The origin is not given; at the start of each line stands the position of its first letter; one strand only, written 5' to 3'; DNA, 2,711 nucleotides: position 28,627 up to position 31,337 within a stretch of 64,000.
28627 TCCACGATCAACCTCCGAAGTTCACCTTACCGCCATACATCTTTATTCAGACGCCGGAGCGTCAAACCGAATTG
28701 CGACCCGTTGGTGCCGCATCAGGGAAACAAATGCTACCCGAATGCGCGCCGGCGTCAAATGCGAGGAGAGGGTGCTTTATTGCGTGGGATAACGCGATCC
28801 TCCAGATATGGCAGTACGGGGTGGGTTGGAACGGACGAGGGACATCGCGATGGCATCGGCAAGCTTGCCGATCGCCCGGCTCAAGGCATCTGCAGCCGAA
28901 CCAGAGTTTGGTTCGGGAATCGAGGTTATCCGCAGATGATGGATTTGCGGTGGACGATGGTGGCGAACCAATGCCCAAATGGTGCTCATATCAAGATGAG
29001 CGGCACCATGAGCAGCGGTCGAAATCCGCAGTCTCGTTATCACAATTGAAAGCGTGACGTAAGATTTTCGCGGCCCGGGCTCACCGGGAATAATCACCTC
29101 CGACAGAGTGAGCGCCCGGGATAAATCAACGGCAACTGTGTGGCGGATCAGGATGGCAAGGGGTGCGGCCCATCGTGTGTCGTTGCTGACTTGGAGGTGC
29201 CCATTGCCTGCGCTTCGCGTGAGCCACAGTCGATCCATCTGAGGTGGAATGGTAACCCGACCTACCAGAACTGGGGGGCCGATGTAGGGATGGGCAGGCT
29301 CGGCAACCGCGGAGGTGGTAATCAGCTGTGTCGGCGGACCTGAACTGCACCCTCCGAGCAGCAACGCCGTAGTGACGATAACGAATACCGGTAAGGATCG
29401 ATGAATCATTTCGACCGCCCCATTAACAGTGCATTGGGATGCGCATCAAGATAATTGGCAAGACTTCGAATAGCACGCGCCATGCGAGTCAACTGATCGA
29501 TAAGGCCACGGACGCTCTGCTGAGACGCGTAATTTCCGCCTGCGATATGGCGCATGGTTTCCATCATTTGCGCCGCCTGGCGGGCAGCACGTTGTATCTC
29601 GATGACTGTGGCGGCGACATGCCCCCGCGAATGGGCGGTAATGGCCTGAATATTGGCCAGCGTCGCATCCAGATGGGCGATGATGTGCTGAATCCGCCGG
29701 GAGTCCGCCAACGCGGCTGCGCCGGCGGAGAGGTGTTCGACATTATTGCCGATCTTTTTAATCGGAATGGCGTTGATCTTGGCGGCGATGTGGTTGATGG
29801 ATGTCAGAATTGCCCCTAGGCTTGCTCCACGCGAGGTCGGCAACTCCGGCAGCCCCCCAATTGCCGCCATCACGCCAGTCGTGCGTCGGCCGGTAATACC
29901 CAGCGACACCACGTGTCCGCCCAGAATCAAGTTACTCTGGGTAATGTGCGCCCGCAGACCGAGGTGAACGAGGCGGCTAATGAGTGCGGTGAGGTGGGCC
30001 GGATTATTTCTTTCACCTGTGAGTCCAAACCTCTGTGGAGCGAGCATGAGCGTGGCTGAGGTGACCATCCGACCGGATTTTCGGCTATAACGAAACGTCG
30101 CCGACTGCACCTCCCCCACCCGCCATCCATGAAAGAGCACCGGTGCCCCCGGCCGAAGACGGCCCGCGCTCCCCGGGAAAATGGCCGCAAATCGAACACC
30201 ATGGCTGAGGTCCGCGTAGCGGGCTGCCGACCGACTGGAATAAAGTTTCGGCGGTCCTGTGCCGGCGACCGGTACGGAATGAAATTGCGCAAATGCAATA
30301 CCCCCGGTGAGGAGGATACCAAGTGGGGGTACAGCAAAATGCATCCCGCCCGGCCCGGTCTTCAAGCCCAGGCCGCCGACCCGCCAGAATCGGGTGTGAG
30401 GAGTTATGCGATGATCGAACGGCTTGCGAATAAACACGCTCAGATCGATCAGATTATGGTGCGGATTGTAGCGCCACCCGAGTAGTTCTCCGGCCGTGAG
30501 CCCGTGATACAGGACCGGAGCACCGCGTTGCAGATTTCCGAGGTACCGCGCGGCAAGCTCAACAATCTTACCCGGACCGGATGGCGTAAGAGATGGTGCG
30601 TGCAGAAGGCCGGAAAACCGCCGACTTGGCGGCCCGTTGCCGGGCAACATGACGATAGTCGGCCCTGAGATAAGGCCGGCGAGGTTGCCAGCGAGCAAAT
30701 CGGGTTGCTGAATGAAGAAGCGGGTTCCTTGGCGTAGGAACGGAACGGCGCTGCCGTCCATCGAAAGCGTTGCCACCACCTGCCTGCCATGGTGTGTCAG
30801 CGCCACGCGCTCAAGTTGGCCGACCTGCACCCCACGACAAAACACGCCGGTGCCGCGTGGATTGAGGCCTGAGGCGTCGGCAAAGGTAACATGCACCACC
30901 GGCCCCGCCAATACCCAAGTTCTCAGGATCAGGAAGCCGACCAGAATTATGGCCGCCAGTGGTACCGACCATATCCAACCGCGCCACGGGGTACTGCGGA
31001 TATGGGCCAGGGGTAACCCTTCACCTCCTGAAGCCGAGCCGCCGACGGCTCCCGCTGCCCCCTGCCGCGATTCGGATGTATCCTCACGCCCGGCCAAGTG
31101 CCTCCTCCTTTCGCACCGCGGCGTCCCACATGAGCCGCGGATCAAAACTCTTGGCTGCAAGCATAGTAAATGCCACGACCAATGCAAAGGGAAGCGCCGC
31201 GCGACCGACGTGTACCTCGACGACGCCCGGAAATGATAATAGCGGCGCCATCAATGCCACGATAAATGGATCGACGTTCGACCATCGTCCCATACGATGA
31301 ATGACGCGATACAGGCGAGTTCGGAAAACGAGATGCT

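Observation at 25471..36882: Contiguous envelope-lipid trafficking block: LpxL-like acyltransferase, PqiABC and a 1448-aa AsmA/TamB-like protein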

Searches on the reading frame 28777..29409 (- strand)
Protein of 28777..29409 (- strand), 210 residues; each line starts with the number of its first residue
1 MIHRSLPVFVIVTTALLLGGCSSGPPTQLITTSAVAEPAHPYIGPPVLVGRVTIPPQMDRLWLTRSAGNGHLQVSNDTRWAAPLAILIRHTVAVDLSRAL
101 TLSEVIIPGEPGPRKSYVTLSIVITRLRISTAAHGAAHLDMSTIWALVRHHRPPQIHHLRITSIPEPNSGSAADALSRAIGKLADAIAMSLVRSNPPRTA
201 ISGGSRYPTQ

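Call 3: search_protein_families(library=pfam, proteins=[window:28777-29409:-], max_evalue=0.01)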
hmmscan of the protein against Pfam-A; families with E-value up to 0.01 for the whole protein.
window:28777-29409:- (210 aa): 1 family
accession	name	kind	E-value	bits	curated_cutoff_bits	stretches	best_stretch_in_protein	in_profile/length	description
PF03886.18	ABC_trans_aux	-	9.3e-18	64.8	26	1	34-188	7-161/161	ABC-type transport auxiliary lipoprotein component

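Call 4: search_protein_families(library=ncbifam, proteins=[window:28777-29409:-], max_evalue=0.01)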
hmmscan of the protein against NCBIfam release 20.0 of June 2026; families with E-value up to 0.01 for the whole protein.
window:28777-29409:- (210 aa): 0 families

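Call 43: search_solved_structures(query=window:28777-29409:-, max_evalue=0.01)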
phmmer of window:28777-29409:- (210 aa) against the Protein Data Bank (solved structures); distinct sequences matched with E-value up to 0.01: 0.

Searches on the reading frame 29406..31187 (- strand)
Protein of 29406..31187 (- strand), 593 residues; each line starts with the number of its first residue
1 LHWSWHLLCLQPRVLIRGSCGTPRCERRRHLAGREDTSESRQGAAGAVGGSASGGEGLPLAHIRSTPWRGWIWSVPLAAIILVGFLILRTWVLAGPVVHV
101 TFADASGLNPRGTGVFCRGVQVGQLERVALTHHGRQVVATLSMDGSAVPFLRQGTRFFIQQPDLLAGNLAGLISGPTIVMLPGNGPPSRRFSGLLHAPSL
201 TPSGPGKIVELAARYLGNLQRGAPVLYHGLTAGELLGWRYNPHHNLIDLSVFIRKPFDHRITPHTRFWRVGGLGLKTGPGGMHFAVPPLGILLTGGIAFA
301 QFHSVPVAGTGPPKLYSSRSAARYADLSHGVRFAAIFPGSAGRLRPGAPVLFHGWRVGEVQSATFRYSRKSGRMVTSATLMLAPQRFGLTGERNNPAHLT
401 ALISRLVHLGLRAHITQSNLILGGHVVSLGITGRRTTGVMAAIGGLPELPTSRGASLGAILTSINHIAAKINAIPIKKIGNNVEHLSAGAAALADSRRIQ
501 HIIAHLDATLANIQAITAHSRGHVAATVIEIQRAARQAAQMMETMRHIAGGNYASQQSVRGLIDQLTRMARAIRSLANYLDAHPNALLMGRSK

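Call 3: search_protein_families(library=pfam, proteins=[window:29406-31187:-], max_evalue=0.01)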
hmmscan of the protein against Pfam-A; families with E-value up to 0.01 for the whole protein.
window:29406-31187:- (593 aa): 1 family
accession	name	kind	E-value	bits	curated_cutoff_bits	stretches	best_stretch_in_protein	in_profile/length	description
PF02470.25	MlaD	-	1.9e-26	92.6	25.1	2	95-173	2-79/81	MlaD protein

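Call 4: search_protein_families(library=ncbifam, proteins=[window:29406-31187:-], max_evalue=0.01)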
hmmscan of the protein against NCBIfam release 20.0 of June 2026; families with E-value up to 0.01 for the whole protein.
window:29406-31187:- (593 aa): 3 families
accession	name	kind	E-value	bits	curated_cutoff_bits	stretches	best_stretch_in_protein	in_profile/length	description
NF008070.2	PRK10807.1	equivalog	2e-62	211.6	525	1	71-592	11-531/542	intermembrane transport protein PqiB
TIGR00996.1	Mtu_fam_mce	paralog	3e-10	39.8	140.5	1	73-149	6-84/291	MCE family protein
TIGR04430.1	OM_asym_MlaD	equivalog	6.6e-06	26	135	1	98-181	41-121/146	outer membrane lipid asymmetry maintenance protein MlaD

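Call 24: find_related_loci(query=window:29406-31097:-, collection=genome_contigs, flank=10000)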
Query window:29406-31097:- (563 aa) in genome_contigs; peptide patterns used: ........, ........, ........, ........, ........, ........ (x = any residue, [..] = any of these).
88 stretches matched a pattern; 5 encode a relative of the query (tblastn E <= 1e-3); 5 distinct loci.
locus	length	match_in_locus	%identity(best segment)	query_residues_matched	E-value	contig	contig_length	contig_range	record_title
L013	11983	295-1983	87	1-563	0e+0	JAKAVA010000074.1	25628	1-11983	MAG: Planctomycetota bacterium isolate YP3.bin66 NODE_2292_length_25628_cov_4.87604, whole genome shotgun sequence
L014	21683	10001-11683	55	4-563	0e+0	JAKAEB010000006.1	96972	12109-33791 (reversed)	MAG: Planctomycetota bacterium isolate WY1.bin118 NODE_355_length_96972_cov_2.272611, whole genome shotgun sequence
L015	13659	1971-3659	46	6-563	3e-157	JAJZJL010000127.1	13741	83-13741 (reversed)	MAG: Planctomycetota bacterium isolate LSA5.bin36 NODE_6657_length_13741_cov_2.249449, whole genome shotgun sequence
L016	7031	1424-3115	39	8-561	7e-116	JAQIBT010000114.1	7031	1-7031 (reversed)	MAG: Salinisphaera sp. isolate GH4 k119_186083, whole genome shotgun sequence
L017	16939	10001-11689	39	1-563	2e-117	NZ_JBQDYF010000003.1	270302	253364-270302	Salinisphaera sp. RV14 NODE_3_length_270302_cov_30.881038, whole genome shotgun sequence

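Call 28: search_protein_families(library=pfam, proteins=[L014:763-3132:+, L014:3129-3980:+, L014:3990-5069:+, L014:4963-5922:-, L014:6919-7803:-, L014:7854-8519:-, L014:12934-14601:+, L014:14698-16071:-, L014:16217-19453:-, L015:4611-5801:+], max_evalue=0.001)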
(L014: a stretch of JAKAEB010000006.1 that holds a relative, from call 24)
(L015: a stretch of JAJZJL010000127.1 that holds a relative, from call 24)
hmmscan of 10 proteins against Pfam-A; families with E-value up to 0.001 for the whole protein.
L014:763-3132:+ (789 aa): 0 families

L014:3129-3980:+ (283 aa): 2 families
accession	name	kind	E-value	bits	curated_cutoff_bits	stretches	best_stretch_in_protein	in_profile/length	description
PF11967.14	RecO_N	-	7.2e-11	42.4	27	1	20-100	4-78/80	Recombination protein O N terminal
PF02565.21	RecO_C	-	3.6e-08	33.8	22.1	1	108-259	3-153/157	Recombination protein O C terminal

L014:3990-5069:+ (359 aa): 1 family
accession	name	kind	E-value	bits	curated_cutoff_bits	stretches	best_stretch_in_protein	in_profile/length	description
PF07291.16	MauE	-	1.1e-05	26.1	27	1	46-126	44-123/128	Methylamine utilisation protein MauE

L014:4963-5922:- (319 aa): 2 families
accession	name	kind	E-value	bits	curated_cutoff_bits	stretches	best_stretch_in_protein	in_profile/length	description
PF00288.32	GHMP_kinases_N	-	2.3e-13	50.6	22.3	1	99-176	1-86/87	GHMP kinases N terminal domain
PF08544.19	GHMP_kinases_C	-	5.5e-05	23.9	21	1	244-302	16-80/85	GHMP kinases C terminal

L014:6919-7803:- (294 aa): 1 family
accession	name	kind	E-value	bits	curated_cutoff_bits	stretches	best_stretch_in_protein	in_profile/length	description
PF01048.26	PNP_UDP_1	-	4.1e-45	154.4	25.1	1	5-250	1-232/233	Phosphorylase superfamily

L014:7854-8519:- (221 aa): 0 families

L014:12934-14601:+ (555 aa): 4 families
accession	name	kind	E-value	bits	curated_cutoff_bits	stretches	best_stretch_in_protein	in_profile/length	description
PF22752.1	DUF488-N3i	-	1.2e-39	136.2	27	1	115-227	2-114/131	Inactive DUF488-N3 subclade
PF04343.18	DUF488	-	9.5e-30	104.2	22.2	1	117-223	2-120/121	Domain of unknown function DUF488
PF22751.1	DUF488-N3a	-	8.9e-23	81.3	27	1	115-227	1-117/118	Active DUF488-N3 subclade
PF00730.31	HhH-GPD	-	5.7e-08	33.5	26.2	1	383-531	4-104/108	HhH-GPD superfamily base excision DNA repair protein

L014:14698-16071:- (457 aa): 3 families
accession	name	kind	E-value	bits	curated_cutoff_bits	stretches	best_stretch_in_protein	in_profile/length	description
PF16499.11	Melibiase_2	-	9.7e-21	74.7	23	1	194-365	113-284/284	Alpha galactosidase A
PF17801.7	Melibiase_C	-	6.6e-18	65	22.9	1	378-452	2-71/71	Alpha galactosidase C-terminal beta sandwich domain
PF17450.8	Melibiase_2_C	-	0.00091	19.8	22.5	0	368-416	1-48/87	Alpha galactosidase A C-terminal beta sandwich domain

L014:16217-19453:- (1078 aa): 6 families
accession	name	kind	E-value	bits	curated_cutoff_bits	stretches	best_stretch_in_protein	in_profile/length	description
PF18565.7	Glyco_hydro2_C5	-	1.5e-32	112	32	1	970-1070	2-102/103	Glycoside hydrolase family 2 C-terminal domain 5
PF02836.23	Glyco_hydro_2_C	-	3.9e-25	89.1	21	1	596-748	6-163/302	Glycosyl hydrolases family 2, TIM barrel domain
PF02837.24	Glyco_hydro_2_N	-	4.3e-21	76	28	1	324-444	23-166/169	Glycosyl hydrolases family 2, sugar binding domain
PF16355.11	DUF4982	-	3e-20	72.3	23.9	1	898-956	1-61/61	Domain of unknown function (DUF4982)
PF00703.27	Glyco_hydro_2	-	3.9e-13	50.6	23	1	455-588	5-109/109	Glycosyl hydrolases family 2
PF22666.2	Glyco_hydro_2_N2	-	8.3e-13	49.2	27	1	354-425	49-120/167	Glycosyl hydrolase 2 galactose-binding domain-like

L015:4611-5801:+ (396 aa): 2 families
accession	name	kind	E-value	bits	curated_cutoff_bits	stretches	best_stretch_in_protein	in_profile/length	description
PF13635.12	DUF4143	-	2.9e-40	138.1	28.1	1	186-344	1-159/160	Domain of unknown function (DUF4143)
PF13173.12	AAA_14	-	4.7e-19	69.1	27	1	34-146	3-127/129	AAA domain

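Call 41: search_solved_structures(query=window:29406-31097:-, max_evalue=0.001, show_alignments=1)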
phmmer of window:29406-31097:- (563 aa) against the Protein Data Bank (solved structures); distinct sequences matched with E-value up to 0.001: 7.
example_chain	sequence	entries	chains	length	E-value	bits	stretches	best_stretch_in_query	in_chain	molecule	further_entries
9n8w_B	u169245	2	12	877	2.3e-63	217.9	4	41-271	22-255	Intermembrane transport protein YebT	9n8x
6v0c_A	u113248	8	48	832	5.6e-60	206.8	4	67-271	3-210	Intermembrane transport protein YebT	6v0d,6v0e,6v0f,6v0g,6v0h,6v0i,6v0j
7see_A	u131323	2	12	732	1.3e-52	182.4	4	65-271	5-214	MCE family protein, Intermembrane transport protein YebT chimera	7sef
6kz3_A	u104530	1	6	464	3e-35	125.1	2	67-271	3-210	Intermembrane transport protein YebT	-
5uvn_A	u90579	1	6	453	1.9e-27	99.4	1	65-433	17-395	Paraquat-inducible protein B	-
6kz4_E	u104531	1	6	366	1.6e-24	89.7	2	177-337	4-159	Intermembrane transport protein YebT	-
6vci_C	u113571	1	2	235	2.6e-19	72.5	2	65-161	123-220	Lipophilic envelope-spanning tunnel protein LetB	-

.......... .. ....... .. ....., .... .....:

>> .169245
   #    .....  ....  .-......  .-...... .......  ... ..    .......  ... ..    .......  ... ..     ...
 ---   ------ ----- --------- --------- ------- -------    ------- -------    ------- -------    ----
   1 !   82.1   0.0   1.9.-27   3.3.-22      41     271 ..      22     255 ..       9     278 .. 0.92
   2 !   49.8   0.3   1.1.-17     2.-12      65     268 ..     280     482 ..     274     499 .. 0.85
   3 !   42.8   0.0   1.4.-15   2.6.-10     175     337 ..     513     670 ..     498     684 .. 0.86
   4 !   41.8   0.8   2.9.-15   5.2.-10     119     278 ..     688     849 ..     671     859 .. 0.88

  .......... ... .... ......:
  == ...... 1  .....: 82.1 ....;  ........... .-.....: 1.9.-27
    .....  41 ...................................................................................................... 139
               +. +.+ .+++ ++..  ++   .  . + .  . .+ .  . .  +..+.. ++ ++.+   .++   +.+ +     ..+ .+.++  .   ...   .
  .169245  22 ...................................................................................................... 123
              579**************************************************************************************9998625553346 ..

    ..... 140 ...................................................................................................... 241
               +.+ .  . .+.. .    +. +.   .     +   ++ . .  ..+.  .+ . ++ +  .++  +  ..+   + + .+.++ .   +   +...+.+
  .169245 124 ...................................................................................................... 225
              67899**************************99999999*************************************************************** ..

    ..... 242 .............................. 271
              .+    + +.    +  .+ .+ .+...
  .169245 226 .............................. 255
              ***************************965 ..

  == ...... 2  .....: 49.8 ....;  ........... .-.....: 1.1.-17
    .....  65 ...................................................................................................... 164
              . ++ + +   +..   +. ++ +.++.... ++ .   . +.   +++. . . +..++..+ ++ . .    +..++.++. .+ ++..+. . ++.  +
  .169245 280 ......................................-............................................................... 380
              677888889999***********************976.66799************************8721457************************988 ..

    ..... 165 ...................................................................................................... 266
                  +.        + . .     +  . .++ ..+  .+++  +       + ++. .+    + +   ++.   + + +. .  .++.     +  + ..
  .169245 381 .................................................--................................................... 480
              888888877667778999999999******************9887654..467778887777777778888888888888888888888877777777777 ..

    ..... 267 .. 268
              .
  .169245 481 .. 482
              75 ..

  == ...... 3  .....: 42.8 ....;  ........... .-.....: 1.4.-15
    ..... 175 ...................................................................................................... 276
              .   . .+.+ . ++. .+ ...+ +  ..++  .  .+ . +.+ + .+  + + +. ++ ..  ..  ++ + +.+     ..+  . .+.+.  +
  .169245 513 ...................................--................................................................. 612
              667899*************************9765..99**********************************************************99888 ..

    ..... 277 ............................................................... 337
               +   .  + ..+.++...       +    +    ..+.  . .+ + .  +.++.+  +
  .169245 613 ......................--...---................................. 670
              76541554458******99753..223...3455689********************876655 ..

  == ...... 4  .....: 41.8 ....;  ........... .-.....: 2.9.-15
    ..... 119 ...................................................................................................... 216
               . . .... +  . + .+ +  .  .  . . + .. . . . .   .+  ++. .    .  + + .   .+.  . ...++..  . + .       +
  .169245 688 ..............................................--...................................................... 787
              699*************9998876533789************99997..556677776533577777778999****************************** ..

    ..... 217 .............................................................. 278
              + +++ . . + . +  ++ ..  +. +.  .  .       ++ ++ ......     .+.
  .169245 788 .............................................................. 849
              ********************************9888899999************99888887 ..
